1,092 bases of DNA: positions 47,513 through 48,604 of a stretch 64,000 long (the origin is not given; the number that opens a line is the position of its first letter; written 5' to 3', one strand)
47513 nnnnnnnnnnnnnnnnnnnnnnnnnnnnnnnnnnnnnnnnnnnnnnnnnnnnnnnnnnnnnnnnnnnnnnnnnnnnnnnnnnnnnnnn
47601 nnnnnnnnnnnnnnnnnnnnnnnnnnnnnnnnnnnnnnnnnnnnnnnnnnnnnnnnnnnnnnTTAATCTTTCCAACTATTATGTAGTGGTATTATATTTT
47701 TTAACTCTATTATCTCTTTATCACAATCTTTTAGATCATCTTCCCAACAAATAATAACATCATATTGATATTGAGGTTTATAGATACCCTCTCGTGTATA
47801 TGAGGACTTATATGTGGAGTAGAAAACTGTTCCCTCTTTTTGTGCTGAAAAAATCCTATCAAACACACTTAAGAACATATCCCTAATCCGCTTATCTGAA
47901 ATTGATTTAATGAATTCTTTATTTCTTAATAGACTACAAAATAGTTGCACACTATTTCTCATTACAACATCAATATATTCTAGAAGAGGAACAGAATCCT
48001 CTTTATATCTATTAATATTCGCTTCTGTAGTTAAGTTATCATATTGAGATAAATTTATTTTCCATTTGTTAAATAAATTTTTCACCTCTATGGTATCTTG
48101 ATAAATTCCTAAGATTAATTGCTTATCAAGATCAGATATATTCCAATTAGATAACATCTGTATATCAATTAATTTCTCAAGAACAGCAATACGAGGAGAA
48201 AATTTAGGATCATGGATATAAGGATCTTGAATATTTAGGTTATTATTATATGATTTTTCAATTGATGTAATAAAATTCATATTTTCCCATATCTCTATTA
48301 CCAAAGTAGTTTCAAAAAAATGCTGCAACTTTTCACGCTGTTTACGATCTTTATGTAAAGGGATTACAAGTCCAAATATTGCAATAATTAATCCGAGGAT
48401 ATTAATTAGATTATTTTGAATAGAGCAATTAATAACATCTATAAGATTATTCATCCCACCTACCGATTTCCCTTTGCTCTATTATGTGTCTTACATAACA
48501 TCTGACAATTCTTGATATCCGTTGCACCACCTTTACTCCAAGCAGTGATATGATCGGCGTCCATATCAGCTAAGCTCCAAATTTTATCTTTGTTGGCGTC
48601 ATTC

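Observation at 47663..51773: Four-gene overlapping operon: EcoRI-family m6A MTase, RhuM, DUF262/HNH GmrSD-like nuclease and a TM protein. Candidate undescribed defence module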

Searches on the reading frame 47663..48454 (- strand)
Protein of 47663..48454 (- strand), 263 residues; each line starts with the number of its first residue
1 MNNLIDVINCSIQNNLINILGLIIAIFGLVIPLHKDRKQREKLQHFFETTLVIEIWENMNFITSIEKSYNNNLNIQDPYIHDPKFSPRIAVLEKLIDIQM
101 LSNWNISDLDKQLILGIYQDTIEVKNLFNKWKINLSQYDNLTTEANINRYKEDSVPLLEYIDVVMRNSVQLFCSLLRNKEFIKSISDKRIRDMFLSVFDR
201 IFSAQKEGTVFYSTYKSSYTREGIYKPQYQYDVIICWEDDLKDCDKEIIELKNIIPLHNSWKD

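Call 3: search_protein_families(library=pfam, proteins=[window:47663-48454:-], max_evalue=0.01)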
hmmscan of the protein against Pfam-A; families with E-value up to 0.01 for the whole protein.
window:47663-48454:- (263 aa): 0 families

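Call 4: search_protein_families(library=padloc, proteins=[window:47663-48454:-], max_evalue=0.01)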
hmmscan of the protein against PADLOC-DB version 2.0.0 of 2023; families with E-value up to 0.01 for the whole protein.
window:47663-48454:- (263 aa): 0 families

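Call 5: search_protein_families(library=ncbifam, proteins=[window:47663-48454:-], max_evalue=0.01)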
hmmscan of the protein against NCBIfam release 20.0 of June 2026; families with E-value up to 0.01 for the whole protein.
window:47663-48454:- (263 aa): 0 families

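Call 18: find_homologous_proteins(query=window:47663-48454:-, max_evalue=0.001)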
Query window:47663-48454:- (263 aa): 3 proteins with E <= 0.001 among 599 candidates.
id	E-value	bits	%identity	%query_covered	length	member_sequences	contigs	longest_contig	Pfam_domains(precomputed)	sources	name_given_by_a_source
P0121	1.0e-169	581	100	100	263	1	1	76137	-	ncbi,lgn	-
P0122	5.8e-120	418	75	98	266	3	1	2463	-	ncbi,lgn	-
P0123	1.5e-119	416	74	100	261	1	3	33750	-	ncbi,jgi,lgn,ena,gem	jgi:hypothetical protein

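Call 56: predict_structure(alignment_id=A2)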
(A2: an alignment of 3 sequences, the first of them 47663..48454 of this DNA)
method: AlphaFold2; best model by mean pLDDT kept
length: 263 residues; sequences in the alignment: 3
mean_pLDDT: 46.2   pTM: 0.43
mean pLDDT of the five models: 46.2, 45.8, 44.3, 35.8, 33.6
residues with pLDDT >= 90: 0; 70-90: 0; 50-70: 123; < 50: 140
segments of 3 or more residues with pLDDT < 50: 1-16, 18-37, 63-99, 201-263
pLDDT, mean of each block of 10 residues (from residue 1): 37 43 32 41 51 53 49 40 37 44 62 63 65 62 59 58 57 58 58 56 41 30 30 27 27 27 28
secondary structure, 60 per line:
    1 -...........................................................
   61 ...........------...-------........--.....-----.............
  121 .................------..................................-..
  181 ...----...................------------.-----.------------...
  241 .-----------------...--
elements in order: H2-71 H88-95 H98-102 H108-137 H144-177 H179-183 H188-206 H238-241

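Call 71: search_protein_representatives(alignment_id=A2)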
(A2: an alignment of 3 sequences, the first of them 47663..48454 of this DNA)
Query: 3 sequences, 269 profile positions. Proteins with E-value up to 0.001 (for the whole library): 37; up to 1e-10: 22; up to 1e-30: 2. The best 37 are listed.
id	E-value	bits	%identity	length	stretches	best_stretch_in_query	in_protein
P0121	9.4e-160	546.5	-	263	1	1-269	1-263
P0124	1.5e-33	132.7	-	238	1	33-268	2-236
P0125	4.0e-29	118.1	-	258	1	4-260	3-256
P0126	4.3e-29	118.0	-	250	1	8-268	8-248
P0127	1.1e-27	113.4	-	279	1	13-259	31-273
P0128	1.1e-24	103.6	-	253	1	22-269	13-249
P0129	5.4e-21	91.5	-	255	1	21-268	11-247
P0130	3.4e-19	85.6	-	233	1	56-268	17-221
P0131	5.2e-19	85.0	-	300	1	22-268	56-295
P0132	4.3e-18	81.9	-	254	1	30-268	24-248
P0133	2.1e-17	79.7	-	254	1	6-262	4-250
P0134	2.3e-17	79.6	-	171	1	86-268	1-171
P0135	3.6e-17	78.9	-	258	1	16-269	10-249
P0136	1.5e-16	76.9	-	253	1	28-268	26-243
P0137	2.7e-16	76.0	-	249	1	20-267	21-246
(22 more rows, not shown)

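Call 74: search_protein_families(library=pfam, alignment_id=A3, max_evalue=0.01)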
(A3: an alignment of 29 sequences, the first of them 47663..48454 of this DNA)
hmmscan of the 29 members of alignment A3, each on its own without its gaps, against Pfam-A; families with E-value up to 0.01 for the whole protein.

A. member 1, window:47663-48454:- (263 aa): 0 families

B. families by the number of members that match (of 29 scanned): 1 family
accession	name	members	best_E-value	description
PF11457.13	DUF3021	2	0.00015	Protein of unknown function (DUF3021)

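Call 76: find_encoding_contigs(protein=P0124, flank=6000, max_places=3)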
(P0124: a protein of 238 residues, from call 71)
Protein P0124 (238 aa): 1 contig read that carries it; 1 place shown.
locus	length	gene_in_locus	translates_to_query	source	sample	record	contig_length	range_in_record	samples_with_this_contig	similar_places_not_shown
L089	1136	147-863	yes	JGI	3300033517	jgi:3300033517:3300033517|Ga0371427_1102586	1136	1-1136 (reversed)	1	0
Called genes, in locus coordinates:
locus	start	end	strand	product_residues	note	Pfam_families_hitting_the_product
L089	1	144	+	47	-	?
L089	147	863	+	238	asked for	-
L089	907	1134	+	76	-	?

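Call 77: find_encoding_contigs(protein=P0126, flank=6000, max_places=3)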
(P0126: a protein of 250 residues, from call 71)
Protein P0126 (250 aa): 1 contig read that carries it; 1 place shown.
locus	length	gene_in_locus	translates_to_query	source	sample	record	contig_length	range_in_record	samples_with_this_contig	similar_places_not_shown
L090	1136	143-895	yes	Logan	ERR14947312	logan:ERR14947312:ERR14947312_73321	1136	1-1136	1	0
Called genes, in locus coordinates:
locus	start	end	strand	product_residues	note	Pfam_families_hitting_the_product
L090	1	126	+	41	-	?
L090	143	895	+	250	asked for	-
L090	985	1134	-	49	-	?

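Call 78: find_encoding_contigs(protein=P0128, flank=6000, max_places=3)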
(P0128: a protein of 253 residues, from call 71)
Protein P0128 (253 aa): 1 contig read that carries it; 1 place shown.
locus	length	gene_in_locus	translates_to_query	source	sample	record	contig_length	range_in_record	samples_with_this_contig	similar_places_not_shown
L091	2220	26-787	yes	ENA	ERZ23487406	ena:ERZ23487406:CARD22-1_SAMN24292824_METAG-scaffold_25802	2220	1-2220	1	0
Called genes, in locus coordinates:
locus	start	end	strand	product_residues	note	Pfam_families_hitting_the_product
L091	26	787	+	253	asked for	-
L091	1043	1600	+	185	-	PF12675:DUF3795 (faint)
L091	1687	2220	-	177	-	?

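Call 81: find_encoding_contigs(protein=P0125, flank=6000, max_places=3)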
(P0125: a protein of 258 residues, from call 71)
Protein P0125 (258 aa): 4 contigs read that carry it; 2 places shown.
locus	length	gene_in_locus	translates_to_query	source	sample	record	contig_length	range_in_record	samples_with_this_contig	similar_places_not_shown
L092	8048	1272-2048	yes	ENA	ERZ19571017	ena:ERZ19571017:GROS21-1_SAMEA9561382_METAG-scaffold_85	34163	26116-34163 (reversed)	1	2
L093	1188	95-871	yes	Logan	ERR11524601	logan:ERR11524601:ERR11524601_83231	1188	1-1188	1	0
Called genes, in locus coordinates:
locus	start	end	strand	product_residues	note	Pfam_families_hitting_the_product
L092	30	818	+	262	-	PF04480:DUF559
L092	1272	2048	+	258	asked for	-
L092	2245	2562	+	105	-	-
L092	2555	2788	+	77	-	PF07927:HicA_toxin (weak)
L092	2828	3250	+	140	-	PF07166:DUF1398 (weak)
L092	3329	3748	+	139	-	PF00903:Glyoxalase (faint)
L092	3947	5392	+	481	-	PF04244:DPRP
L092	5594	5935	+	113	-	-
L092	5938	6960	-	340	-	PF01370:Epimerase, PF16363:GDP_Man_Dehyd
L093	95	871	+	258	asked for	-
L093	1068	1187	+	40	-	?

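Call 82: find_encoding_contigs(protein=P0127, flank=6000, max_places=3)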
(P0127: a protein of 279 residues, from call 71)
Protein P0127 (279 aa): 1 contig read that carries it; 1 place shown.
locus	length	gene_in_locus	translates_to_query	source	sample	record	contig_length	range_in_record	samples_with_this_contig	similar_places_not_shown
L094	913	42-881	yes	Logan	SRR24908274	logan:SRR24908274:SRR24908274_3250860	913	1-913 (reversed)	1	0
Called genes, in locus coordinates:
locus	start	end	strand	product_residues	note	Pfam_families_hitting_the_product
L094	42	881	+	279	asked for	-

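Call 83: find_encoding_contigs(protein=P0131, flank=6000, max_places=3)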
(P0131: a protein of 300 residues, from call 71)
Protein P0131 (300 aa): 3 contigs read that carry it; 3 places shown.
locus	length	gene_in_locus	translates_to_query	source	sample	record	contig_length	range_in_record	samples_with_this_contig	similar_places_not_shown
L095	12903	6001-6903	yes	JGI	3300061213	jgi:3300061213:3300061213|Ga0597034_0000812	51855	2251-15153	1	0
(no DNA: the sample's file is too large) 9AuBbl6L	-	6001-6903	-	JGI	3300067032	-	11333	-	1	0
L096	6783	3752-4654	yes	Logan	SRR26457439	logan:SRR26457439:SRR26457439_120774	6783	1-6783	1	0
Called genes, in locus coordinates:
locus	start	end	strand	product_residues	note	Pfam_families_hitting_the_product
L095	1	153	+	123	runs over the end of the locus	-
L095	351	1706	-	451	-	PF00078:RVT_1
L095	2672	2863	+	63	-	PF00239:Resolvase (weak)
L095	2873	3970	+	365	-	PF12686:DUF3800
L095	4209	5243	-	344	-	-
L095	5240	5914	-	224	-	-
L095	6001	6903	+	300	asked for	-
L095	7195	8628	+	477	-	-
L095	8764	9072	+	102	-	PF10115:HlyU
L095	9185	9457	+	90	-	-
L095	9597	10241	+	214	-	-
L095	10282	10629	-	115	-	-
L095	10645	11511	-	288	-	PF08238:Sel1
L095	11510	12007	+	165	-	-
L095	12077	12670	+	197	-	PF00440:TetR_N, PF16859:TetR_C_11 (faint), PF13977:TetR_C_6 (weak), PF16925:TetR_C_13, PF21993:TetR_C_13_2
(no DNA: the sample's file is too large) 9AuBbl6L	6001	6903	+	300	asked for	-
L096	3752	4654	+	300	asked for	-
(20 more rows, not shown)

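Call 84: predict_structure(alignment_id=A3)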
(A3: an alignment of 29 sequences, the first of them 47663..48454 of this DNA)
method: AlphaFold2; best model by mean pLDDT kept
length: 263 residues; sequences in the alignment: 29
mean_pLDDT: 91.4   pTM: 0.85
mean pLDDT of the five models: 91.4, 90.2, 90.1, 89.7, 87.0
residues with pLDDT >= 90: 186; 70-90: 69; 50-70: 8; < 50: 0
segments of 3 or more residues with pLDDT < 50: none
pLDDT, mean of each block of 10 residues (from residue 1): 64 88 91 89 90 97 96 91 94 85 89 96 98 90 92 97 98 93 93 94 90 96 89 96 94 91 81
secondary structure, 60 per line:
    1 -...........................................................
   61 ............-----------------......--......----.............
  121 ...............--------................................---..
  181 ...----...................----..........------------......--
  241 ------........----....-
elements in order: H2-72 H90-95 H98-103 H108-135 H144-175 H179-183 H188-206 E211-216 H217-220 E233-238 E247-250 H251-254 H259-262

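Call 95: fold_search(model_id=the predicted structure, library=viral)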
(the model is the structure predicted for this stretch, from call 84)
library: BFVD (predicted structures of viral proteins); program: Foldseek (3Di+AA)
matches with E <= 10: 391; with E <= 0.001: 0
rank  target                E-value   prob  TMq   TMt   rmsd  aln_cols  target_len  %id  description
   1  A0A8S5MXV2            4.0e-02  0.66  0.24  0.24  20.5       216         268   12  Uncharacterized protein [Siphoviridae sp. ctYyB9]
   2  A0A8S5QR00            1.4e-01  0.69  0.26  0.34   7.0       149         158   15  Uncharacterized protein [Caudovirales sp. ctkvU4]
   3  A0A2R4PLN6            2.6e-01  0.57  0.23  0.20  23.7       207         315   14  (no name in the UniProt tables at hand)
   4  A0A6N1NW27            2.6e-01  0.18  0.15  0.11  27.5       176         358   11  Putative ORFan [Tupanvirus deep ocean]
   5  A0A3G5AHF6            3.2e-01  0.47  0.28  0.13  17.0       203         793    9  histidine kinase [Sylvanvirus sp.]
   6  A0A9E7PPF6            3.2e-01  0.38  0.25  0.15  15.1       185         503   11  Uncharacterized protein [Largemouth bass virus]
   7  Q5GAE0                3.2e-01  0.15  0.16  0.04  33.8       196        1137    9  Methyl-accepting transducer domain-containing protein [Grouper iridovirus]
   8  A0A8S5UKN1            3.4e-01  0.47  0.28  0.31   9.8       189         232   14  Uncharacterized protein [Myoviridae sp. ctQf419]
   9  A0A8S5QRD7            3.6e-01  0.38  0.24  0.25  11.0       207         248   12  Uncharacterized protein [Myoviridae sp. ctoNH1]
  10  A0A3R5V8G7            3.6e-01  0.20  0.18  0.23  26.8       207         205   12  (no name in the UniProt tables at hand)
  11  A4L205                4.0e-01  0.20  0.22  0.15  24.3       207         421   14  Uncharacterized protein [Gryllus bimaculatus nudivirus]
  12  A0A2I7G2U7            4.0e-01  0.09  0.16  0.08  24.5       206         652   12  Putative gp124-like protein [Esparto virus]
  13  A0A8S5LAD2            4.9e-01  0.08  0.14  0.11  22.9       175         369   12  Minor capsid protein [Siphoviridae sp. ctFNZ2]
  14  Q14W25                4.9e-01  0.06  0.14  0.14  27.4       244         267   14  ORF81 [Ranid herpesvirus 2]
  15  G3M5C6                5.2e-01  0.54  0.34  0.43   7.5       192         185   14  Uncharacterized protein [Mycobacterium phage Redi]
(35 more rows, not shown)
